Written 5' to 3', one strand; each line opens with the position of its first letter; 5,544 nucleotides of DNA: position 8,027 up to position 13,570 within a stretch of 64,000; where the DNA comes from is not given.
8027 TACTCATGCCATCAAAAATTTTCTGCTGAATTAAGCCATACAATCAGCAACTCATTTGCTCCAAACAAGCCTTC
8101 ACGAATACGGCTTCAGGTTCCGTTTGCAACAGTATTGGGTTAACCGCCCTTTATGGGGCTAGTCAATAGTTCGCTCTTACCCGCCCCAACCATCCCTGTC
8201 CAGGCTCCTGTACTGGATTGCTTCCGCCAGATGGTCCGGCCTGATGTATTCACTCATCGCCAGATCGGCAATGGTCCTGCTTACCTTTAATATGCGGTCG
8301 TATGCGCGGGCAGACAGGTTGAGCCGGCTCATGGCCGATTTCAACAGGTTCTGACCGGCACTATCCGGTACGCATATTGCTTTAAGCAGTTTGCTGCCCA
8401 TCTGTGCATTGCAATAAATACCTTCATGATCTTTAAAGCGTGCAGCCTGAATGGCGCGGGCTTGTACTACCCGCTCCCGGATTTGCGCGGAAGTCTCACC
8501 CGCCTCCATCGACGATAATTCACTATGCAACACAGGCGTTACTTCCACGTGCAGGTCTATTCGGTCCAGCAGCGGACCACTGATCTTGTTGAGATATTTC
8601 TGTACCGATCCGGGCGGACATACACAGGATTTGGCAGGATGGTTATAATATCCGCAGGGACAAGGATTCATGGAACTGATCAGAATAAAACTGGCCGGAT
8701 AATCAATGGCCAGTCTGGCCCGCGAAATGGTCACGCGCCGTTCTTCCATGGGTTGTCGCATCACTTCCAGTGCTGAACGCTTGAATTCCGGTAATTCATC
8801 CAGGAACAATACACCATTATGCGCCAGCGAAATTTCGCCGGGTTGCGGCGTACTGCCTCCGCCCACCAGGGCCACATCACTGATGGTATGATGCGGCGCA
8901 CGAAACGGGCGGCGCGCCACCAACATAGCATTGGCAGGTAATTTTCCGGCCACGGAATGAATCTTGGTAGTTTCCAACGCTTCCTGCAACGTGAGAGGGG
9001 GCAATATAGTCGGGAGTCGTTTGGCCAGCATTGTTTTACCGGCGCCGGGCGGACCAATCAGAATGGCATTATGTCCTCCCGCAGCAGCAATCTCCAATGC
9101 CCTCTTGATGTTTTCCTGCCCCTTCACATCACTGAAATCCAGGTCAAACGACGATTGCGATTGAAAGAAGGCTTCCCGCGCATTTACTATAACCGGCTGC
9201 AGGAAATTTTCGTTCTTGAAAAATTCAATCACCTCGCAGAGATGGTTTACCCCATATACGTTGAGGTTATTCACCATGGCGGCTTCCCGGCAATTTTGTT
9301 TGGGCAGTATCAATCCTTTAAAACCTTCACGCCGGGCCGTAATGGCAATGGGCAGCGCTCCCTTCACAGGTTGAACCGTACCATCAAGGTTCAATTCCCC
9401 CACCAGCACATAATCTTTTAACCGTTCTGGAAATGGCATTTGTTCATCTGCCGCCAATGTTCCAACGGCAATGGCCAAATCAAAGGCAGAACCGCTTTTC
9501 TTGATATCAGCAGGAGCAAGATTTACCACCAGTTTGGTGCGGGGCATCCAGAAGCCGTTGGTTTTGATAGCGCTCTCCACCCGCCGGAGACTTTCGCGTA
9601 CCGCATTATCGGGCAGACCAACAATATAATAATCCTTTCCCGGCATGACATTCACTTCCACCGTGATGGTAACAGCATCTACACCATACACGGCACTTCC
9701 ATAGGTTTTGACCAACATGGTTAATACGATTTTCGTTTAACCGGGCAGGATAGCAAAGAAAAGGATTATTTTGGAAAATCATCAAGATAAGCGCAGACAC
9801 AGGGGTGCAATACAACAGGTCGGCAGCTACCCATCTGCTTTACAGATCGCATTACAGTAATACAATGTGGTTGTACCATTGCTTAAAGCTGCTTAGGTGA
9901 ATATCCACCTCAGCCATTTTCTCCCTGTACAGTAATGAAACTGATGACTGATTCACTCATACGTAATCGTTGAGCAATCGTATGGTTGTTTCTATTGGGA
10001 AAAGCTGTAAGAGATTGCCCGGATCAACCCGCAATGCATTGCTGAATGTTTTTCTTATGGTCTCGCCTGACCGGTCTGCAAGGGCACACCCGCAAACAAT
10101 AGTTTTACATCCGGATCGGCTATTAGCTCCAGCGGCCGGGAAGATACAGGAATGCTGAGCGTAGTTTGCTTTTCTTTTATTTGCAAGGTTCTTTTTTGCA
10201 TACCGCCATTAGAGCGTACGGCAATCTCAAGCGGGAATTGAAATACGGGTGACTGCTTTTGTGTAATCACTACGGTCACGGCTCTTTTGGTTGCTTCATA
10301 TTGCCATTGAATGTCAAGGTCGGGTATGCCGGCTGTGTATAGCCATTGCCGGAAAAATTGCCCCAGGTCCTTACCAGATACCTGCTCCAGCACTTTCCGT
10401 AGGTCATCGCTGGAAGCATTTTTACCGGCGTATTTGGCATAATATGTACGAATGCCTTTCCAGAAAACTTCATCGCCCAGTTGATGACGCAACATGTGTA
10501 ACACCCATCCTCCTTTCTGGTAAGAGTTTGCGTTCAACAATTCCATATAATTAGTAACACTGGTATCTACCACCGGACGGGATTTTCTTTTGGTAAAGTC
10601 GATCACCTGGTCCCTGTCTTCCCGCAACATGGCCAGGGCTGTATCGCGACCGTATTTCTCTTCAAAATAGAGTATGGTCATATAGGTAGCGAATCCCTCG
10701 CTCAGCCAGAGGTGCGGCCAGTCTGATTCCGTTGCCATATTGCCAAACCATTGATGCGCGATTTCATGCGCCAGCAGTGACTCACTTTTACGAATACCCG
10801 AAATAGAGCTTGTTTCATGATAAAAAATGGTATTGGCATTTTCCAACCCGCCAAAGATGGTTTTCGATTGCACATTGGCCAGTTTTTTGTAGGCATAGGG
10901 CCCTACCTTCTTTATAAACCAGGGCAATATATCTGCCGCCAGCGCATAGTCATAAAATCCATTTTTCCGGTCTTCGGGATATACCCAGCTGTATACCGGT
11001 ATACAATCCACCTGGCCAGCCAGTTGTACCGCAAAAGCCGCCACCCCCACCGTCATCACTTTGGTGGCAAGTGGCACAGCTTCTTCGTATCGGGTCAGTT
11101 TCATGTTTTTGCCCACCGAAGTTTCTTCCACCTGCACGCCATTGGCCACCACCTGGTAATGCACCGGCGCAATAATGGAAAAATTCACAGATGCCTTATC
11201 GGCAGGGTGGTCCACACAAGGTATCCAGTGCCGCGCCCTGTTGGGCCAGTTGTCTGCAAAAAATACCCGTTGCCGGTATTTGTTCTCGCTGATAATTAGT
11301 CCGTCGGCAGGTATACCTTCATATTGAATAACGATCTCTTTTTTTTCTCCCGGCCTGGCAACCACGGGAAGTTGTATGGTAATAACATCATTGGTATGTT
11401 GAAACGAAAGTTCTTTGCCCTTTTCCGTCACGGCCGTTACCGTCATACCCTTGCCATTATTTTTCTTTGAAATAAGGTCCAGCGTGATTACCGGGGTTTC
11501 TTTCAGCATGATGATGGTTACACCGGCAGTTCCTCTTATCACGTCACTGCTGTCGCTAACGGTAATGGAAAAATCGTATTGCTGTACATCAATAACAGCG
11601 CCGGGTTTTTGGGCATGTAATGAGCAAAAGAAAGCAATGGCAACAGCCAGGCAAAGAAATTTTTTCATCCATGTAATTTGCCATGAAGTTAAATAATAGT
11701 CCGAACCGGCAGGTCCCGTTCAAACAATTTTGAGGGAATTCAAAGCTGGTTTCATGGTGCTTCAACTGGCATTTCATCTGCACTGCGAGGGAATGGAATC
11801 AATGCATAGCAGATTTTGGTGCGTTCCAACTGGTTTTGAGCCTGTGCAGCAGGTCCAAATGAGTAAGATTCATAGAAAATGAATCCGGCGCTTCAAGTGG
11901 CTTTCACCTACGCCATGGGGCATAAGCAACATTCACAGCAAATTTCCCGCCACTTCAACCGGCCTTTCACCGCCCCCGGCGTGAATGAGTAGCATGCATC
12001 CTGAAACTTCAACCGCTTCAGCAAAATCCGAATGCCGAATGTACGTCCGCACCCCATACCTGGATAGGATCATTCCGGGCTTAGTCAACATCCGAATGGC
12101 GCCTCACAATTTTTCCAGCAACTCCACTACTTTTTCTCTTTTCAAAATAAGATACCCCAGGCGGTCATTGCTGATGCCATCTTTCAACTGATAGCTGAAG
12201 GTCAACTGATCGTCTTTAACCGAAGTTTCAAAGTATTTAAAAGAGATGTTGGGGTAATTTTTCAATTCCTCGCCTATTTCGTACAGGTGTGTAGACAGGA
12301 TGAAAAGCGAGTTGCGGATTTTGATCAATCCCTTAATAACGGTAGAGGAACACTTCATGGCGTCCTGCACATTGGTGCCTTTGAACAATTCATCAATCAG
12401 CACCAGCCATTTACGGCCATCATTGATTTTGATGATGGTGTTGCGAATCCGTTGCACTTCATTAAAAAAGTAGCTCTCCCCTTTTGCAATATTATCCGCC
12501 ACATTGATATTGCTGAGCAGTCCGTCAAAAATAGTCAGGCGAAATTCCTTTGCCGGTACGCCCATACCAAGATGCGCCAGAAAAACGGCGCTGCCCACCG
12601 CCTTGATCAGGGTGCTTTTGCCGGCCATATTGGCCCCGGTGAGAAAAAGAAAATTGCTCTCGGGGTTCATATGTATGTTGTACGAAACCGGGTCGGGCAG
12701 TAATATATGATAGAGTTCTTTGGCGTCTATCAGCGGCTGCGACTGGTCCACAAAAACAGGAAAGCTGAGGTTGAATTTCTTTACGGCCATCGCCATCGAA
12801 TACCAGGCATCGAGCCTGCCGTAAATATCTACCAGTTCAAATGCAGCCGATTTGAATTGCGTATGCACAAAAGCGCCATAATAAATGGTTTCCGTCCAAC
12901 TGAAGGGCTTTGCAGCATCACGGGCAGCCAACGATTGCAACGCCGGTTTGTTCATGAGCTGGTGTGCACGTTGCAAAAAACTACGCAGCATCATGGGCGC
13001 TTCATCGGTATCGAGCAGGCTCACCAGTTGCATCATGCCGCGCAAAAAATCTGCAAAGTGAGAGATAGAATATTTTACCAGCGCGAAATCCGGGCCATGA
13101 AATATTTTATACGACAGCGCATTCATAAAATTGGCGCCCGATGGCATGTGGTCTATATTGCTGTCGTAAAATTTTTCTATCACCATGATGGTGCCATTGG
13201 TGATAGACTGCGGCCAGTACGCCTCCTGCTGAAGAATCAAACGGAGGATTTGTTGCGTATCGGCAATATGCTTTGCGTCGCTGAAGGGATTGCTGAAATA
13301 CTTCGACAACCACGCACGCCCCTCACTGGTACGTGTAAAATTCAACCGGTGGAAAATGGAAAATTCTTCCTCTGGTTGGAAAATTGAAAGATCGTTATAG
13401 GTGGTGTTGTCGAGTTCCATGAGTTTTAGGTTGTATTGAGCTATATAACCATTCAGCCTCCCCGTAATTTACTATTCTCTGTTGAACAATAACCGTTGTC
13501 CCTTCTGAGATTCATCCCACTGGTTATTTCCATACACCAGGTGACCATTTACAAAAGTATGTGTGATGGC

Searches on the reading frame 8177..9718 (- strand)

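Call 57: search_protein_families(library=pfam, proteins=[window:8177-9718:-], max_evalue=0.00001)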
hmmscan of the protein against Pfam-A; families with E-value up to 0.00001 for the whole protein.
window:8177-9718:- (513 aa): 5 families
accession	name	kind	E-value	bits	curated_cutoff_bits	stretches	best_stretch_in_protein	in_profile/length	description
PF01078.27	Mg_chelatase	-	6.7e-96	320.1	20.3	1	194-397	1-203/207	Magnesium chelatase, subunit ChlI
PF13541.12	ChlI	-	9.4e-42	142.2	27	1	20-142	1-121/121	Subunit ChlI of Mg-chelatase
PF13335.12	Mg_chelatase_C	-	2e-34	118.4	26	1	407-504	1-94/94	Magnesium chelatase, subunit ChlI C-terminal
PF07728.20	AAA_5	-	2.3e-08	34.6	22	1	218-354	2-125/139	AAA domain (dynein-related subfamily)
PF00493.29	MCM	-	7.6e-07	28.9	23.3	0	292-361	113-181/224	MCM P-loop domain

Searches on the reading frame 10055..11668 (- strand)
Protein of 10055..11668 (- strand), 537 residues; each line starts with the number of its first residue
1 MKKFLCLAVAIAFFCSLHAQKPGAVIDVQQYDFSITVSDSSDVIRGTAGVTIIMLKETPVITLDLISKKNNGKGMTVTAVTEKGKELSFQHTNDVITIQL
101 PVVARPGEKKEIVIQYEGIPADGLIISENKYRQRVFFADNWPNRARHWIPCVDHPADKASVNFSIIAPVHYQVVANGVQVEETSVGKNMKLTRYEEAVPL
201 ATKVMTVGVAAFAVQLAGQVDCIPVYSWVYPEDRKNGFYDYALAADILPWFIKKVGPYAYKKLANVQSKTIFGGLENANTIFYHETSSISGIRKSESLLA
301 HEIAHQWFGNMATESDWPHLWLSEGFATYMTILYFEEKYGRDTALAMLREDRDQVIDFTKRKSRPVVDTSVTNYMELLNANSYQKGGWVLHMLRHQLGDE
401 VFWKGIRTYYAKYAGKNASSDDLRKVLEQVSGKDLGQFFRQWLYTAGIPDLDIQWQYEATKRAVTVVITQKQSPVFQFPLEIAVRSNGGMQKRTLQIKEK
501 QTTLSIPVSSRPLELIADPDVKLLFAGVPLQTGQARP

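Call 57: search_protein_families(library=pfam, proteins=[window:10055-11668:-], max_evalue=0.00001)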
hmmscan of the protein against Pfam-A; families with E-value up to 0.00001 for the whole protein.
window:10055-11668:- (537 aa): 2 families
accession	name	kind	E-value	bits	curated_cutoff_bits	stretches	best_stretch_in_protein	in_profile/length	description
PF01433.26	Peptidase_M1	-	1.9e-37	129.4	27.7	1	256-442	19-218/218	Peptidase family M1 domain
PF17900.6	Peptidase_M1_N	-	5.8e-16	59.6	25.8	1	30-202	4-184/186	Peptidase M1 N-terminal domain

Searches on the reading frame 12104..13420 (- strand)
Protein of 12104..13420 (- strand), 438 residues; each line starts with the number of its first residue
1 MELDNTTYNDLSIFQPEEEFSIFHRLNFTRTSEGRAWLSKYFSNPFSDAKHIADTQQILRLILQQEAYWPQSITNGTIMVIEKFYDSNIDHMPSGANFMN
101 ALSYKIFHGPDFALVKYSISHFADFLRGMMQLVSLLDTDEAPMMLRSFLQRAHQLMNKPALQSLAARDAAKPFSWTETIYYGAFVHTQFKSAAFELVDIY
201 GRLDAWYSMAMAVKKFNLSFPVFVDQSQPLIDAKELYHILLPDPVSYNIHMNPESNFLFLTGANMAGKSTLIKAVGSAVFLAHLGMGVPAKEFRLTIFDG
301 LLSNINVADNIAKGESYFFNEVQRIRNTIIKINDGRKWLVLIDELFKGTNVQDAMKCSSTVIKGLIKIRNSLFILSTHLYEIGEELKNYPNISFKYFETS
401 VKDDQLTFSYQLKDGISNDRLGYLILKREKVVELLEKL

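Call 57: search_protein_families(library=pfam, proteins=[window:12104-13420:-], max_evalue=0.00001)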
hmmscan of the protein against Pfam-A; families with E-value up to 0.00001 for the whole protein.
window:12104-13420:- (438 aa): 1 family
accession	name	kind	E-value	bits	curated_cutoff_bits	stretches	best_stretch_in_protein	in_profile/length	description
PF00488.27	MutS_V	-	1.6e-32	113.4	30.2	1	259-423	2-164/188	MutS domain V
